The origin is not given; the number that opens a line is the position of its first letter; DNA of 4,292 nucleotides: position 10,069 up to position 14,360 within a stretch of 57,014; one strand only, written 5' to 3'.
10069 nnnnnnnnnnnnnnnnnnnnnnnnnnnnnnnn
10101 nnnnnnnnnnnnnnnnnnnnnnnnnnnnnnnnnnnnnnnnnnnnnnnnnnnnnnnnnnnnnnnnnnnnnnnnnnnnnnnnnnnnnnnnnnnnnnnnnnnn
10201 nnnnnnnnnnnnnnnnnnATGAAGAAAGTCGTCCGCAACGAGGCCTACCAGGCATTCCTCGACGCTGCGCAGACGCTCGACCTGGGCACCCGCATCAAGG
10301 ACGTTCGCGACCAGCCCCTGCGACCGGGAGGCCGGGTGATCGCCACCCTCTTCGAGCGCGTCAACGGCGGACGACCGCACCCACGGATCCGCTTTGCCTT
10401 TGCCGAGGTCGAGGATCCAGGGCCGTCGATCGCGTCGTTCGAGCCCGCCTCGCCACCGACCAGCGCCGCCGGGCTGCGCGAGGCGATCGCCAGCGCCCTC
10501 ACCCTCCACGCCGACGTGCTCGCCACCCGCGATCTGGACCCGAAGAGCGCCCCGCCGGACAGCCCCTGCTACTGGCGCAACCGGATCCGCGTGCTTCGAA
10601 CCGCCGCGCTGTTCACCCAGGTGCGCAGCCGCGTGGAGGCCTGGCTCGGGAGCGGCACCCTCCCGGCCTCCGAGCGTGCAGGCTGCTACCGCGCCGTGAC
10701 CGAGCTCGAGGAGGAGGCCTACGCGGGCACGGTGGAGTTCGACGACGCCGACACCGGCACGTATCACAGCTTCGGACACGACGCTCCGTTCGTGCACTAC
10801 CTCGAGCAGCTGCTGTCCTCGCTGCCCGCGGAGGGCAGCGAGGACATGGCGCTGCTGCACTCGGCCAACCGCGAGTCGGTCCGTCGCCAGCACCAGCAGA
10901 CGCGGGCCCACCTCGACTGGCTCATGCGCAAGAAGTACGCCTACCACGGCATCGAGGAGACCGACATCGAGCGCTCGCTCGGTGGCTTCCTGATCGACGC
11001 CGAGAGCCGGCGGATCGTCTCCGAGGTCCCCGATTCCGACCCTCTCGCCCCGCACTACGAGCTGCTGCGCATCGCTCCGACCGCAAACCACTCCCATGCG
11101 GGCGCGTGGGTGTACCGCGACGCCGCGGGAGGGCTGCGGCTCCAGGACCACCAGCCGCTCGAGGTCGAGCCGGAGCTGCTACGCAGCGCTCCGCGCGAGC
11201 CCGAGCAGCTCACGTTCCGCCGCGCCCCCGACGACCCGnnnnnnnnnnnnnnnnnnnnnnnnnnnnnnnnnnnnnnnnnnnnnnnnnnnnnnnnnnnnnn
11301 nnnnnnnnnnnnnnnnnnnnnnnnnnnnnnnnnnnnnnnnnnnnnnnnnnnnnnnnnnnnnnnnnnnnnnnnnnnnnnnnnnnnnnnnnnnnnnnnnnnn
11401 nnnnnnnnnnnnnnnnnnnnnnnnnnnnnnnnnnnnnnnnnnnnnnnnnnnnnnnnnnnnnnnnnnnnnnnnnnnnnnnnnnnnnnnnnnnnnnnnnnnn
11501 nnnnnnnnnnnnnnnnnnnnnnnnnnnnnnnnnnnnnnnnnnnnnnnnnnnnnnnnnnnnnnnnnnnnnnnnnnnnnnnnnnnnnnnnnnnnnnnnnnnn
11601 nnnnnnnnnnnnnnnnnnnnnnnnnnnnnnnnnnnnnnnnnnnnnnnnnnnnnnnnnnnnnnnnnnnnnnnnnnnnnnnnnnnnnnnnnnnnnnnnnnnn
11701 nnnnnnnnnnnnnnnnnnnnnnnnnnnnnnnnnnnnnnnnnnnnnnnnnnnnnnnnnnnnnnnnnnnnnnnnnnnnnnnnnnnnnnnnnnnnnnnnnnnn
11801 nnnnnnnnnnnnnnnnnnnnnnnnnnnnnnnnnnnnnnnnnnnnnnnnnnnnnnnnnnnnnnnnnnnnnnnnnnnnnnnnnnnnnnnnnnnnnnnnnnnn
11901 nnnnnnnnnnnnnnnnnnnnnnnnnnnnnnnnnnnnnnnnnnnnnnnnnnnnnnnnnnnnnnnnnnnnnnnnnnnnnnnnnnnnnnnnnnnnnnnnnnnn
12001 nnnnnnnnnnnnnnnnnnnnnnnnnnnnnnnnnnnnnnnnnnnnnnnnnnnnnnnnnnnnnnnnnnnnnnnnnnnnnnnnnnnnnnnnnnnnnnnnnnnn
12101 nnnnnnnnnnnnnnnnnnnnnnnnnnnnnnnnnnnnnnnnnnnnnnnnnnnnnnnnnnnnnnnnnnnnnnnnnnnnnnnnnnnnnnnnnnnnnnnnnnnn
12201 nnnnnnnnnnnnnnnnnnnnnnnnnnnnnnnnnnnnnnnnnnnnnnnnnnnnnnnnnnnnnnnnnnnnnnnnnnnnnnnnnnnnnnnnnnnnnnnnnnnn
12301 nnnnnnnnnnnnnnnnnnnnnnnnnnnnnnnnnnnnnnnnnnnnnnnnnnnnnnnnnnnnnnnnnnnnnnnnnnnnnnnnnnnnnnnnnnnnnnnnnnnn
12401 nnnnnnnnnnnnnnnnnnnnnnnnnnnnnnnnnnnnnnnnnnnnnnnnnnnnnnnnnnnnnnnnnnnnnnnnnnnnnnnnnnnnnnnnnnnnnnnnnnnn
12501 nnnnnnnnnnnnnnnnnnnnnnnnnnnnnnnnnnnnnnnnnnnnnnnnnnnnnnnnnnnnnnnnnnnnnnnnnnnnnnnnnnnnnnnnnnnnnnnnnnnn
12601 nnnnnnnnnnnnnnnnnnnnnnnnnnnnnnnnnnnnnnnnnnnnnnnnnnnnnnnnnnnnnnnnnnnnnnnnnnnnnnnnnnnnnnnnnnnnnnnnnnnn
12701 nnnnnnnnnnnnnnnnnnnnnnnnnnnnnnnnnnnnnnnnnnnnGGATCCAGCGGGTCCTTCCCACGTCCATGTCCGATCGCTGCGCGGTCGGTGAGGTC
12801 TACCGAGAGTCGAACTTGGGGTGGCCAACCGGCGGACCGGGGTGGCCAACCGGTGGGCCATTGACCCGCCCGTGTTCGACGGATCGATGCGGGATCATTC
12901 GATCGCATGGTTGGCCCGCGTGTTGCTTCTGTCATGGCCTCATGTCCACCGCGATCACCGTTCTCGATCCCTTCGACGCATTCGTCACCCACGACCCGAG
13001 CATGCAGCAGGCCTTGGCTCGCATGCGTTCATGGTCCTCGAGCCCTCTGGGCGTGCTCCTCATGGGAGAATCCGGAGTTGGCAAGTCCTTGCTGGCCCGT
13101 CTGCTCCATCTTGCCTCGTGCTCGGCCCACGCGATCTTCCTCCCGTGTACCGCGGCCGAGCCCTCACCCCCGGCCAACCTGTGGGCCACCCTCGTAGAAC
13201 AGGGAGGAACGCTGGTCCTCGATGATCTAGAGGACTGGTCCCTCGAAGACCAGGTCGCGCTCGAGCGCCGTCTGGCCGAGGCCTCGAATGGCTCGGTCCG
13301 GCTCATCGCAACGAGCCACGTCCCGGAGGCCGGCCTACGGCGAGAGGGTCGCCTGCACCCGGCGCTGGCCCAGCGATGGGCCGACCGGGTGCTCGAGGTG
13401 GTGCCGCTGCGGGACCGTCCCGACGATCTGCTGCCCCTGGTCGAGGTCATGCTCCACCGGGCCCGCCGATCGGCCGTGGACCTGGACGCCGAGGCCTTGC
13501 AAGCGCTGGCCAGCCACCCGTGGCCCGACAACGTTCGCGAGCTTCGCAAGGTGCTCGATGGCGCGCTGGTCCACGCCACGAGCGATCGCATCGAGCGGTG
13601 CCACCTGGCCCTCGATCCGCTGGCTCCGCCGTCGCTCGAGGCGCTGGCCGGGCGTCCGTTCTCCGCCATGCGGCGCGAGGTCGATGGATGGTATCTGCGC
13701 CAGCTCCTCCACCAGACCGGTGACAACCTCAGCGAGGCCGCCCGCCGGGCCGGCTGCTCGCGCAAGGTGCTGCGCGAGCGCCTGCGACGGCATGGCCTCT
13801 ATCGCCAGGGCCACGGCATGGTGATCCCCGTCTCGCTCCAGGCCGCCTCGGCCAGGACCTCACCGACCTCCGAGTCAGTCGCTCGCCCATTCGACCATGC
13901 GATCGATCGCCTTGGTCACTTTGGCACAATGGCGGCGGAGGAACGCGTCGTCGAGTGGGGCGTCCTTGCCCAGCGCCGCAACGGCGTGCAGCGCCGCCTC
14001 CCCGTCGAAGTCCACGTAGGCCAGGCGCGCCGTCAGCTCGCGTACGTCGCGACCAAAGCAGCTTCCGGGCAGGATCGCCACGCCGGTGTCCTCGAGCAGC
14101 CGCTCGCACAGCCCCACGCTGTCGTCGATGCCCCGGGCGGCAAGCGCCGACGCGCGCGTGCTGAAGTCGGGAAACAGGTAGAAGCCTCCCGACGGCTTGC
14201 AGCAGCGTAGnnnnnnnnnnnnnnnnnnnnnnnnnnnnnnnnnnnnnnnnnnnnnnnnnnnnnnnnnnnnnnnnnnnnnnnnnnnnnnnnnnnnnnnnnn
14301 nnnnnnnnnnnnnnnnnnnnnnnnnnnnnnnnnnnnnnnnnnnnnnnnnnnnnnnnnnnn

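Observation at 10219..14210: Domainless 841-aa orphan protein next to a sigma54-activator-like AAA+ regulator lacking GAFTGA, with a sigma54-type promoter and 15-nt direct repeats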

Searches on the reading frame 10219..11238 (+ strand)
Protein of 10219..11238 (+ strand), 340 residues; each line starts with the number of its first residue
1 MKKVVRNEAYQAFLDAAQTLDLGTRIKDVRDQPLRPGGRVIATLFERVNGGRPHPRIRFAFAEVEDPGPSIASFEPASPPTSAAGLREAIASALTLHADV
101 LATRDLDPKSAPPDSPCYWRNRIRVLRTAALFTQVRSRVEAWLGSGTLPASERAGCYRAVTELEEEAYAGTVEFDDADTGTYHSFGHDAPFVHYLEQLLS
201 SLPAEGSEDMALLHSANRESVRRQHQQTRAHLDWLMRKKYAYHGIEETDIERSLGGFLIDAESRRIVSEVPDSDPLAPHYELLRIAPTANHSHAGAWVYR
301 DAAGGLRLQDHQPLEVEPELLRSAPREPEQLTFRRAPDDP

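Call 103: predict_structure(alignment_id=A8)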
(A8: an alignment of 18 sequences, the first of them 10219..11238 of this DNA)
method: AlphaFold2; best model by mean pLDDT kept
length: 340 residues; sequences in the alignment: 18
mean_pLDDT: 74.8   pTM: 0.41
mean pLDDT of the five models: 74.8, 71.7, 71.5, 69.4, 64.9
residues with pLDDT >= 90: 103; 70-90: 110; 50-70: 91; < 50: 36
segments of 3 or more residues with pLDDT < 50: 1-6, 177-189, 241-255
pLDDT, mean of each block of 10 residues (from residue 1): 48 58 56 58 64 62 74 86 95 93 88 81 89 95 94 93 82 53 38 69 83 78 79 62 33 53 88 75 95 94 87 92 90 61
secondary structure, 60 per line:
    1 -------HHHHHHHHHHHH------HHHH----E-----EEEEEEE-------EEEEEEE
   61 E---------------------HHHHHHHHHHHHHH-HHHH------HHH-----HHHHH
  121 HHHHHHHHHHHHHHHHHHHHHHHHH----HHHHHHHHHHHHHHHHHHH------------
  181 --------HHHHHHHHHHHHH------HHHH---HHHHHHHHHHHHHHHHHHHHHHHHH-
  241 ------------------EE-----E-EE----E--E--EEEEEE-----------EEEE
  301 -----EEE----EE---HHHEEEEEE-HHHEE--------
elements in order: H8-19 H26-29 E40-46 E54-61 H83-96 H98-101 H116-145 H150-168 H189-201 H208-211 H215-239 E280-285 E297-300 E306-308 E321-326

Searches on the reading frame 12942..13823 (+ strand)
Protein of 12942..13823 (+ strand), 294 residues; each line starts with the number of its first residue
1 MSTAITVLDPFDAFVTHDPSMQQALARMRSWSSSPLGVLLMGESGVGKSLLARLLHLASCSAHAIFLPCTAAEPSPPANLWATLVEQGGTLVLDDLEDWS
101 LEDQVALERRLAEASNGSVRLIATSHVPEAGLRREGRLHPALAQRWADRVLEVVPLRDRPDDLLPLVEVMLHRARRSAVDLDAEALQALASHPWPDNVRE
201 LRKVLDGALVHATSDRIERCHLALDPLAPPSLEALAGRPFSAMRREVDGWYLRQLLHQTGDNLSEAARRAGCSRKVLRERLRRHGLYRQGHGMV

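Call 40: find_homologous_proteins(query=window:12942-13823:+)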
Query seq(294 aa) (294 aa): 188 proteins with E <= 0.001 among 8000 candidates; the best 120 are listed.
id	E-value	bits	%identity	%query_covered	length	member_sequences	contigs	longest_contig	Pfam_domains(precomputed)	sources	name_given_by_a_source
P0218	1.6e-110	387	66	96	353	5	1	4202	PF00158.33,PF25601.2,PF14532.13,PF13191.13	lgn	-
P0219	2.3e-110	386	64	97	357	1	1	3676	PF00158.33,PF25601.2,PF14532.13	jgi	jgi:DNA-binding NtrC family response regulator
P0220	2.7e-109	383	64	99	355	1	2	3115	PF00158.33,PF25601.2,PF14532.13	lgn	-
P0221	6.1e-107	375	64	96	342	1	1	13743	PF00158.33,PF25601.2,PF14532.13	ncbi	-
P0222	9.0e-107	375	65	95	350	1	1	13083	PF00158.33,PF25601.2,PF14532.13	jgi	jgi:DNA-binding NtrC family response regulator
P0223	1.3e-106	374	64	96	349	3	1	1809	PF00158.33,PF25601.2,PF14532.13,PF13191.13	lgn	-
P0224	1.9e-106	373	64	96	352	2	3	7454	PF25601.2,PF14532.13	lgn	-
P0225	3.0e-106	373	64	96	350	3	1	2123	PF00158.33,PF25601.2,PF14532.13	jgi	jgi:two-component system response regulator HydG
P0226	8.7e-105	368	64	96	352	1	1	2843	PF00158.33,PF25601.2,PF14532.13,PF13191.13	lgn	-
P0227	1.9e-104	367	63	96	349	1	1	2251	PF00158.33,PF25601.2,PF14532.13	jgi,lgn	-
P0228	7.8e-104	365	63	100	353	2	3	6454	PF00158.33,PF25601.2,PF14532.13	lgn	-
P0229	7.5e-103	362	63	99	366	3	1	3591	PF00158.33,PF25601.2,PF14532.13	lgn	-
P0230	6.5e-102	359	62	96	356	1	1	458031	PF00158.33,PF25601.2,PF14532.13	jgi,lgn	-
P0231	8.0e-101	355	63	98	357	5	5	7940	PF00158.33,PF25601.2,PF14532.13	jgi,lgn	jgi:two-component system nitrogen regulation response regulator GlnG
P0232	1.1e-100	355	61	97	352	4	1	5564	PF00158.33,PF25601.2,PF14532.13,PF13191.13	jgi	jgi:two-component system response regulator HydG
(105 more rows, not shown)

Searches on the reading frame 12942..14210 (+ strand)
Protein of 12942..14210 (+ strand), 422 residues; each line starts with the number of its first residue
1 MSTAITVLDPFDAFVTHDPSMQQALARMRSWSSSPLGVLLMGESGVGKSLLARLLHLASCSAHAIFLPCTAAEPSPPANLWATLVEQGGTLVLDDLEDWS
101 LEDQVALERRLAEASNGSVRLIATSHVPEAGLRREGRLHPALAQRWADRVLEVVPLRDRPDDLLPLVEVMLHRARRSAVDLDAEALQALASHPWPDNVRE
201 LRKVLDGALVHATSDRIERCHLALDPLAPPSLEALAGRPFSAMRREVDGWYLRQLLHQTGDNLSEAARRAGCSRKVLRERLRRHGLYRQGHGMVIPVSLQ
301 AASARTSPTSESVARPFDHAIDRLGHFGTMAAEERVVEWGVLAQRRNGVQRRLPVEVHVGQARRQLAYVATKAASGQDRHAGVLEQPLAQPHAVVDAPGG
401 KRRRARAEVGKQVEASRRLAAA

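Call 8: search_protein_families(library=pfam, proteins=[window:12942-14210:+], max_evalue=0.01)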
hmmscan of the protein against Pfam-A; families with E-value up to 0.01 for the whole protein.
window:12942-14210:+ (422 aa): 7 families
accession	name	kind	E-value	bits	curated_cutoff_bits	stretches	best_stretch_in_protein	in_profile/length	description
PF14532.12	Sigma54_activ_2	-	5.7e-15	56.2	25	1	22-156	8-138/138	Sigma-54 interaction domain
PF25601.1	AAA_lid_14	-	2.1e-12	47.1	27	1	157-223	1-71/87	AAA+ ATPase lid domain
PF00158.32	Sigma54_activat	-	2.8e-10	40.6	20.2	1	15-72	2-59/168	Sigma-54 interaction domain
PF13191.12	AAA_16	-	2.3e-07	31.9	32.6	1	32-189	21-158/167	AAA ATPase domain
PF13401.12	AAA_22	-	8.9e-05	23.3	27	1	38-90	8-60/130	AAA domain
PF07728.20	AAA_5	-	0.0015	19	22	0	37-60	1-24/139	AAA domain (dynein-related subfamily)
PF02954.25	HTH_8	-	0.0038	17.4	22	0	245-283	3-41/42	Bacterial regulatory protein, Fis family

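Call 69: search_protein_families(library=ncbifam, proteins=[window:12942-14210:+], max_evalue=0.01)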
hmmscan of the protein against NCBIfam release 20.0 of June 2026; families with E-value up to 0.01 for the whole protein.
window:12942-14210:+ (422 aa): 26 families (the best 25 are shown)
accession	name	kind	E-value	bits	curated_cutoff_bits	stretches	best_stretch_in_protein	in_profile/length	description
TIGR02915.1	PEP_resp_reg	equivalog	1.4e-25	90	502.6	2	86-286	232-444/445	PEP-CTERM-box response regulator transcription factor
NF047793.1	ResRegPgtA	equivalog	4.1e-20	72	650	1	19-203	147-334/414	two-component system response regulator PgtA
NF007689.0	PRK10365.1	equivalog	2.6e-19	69.3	760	2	87-283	233-441/441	sigma-54-dependent response regulator transcription factor ZraR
TIGR01818.1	ntrC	equivalog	6.7e-19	68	558.6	2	87-218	228-373/463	nitrogen regulation protein NR(I)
NF008469.0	PRK11361.1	equivalog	1.2e-18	67.1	714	2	88-285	238-455/461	acetoacetate metabolism transcriptional regulator AtoC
NF003451.0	PRK05022.1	equivalog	1.2e-18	67.1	476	2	88-285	285-509/512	nitric oxide reductase transcriptional regulator NorR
NF050807.1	TransRegFlbDCaul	equivalog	3e-18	65.9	750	2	87-223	212-362/454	sigma-54-dependent transcriptional regulator FlbD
NF011953.0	PRK15424.1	equivalog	3.4e-18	65.5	703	1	86-283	321-533/538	propionate catabolism operon regulatory protein PrpR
NF011695.0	PRK15115.1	equivalog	3.8e-18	65.5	763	2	86-286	228-438/445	two-component system response regulator GlrR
TIGR02329.1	propionate_PrpR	equivalog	8.8e-18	64.2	499.2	2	87-282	307-525/526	propionate catabolism operon regulatory protein PrpR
NF008485.2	PRK11388.1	equivalog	1.4e-17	63.2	551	1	10-288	330-639/643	dihydroxyacetone kinase operon transcriptional regulator DhaR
TIGR01817.1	nifA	equivalog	3.7e-17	62.3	528.85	2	134-227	347-443/534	nif-specific transcriptional activator NifA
NF051870.1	NAssimRespRegNtrX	equivalog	5.7e-17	61.7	600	1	21-285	148-451/452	nitrogen assimilation response regulator NtrX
NF038308.1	RNA_repair_RtcR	equivalog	1.4e-15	57.1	650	2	88-219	279-429/530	RNA repair transcriptional activator RtcR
TIGR02974.1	phageshock_pspF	equivalog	4.4e-15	55.7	443.55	1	114-230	130-251/336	phage shock protein operon transcriptional activator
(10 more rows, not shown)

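Call 70: search_protein_families(library=padloc, proteins=[window:12942-14210:+], max_evalue=0.01)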
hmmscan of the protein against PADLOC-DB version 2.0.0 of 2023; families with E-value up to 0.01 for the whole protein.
window:12942-14210:+ (422 aa): 4 families
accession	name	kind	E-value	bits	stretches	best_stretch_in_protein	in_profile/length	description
PDLC01995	RtcR_PspF2--CARF_AAA_HTH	-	1.3e-29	101.7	2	87-286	261-480/481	-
PDLC01994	RtcR_PspF1--CARF_AAA_HTH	-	8.8e-14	49.4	2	114-280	287-464/468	-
PDLC01993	RtcR--CARF_AAA_HTH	-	7.9e-06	22.6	0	25-56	196-225/523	-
PDLC04606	PDC-M37B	-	0.0047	14.1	1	36-57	175-196/390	-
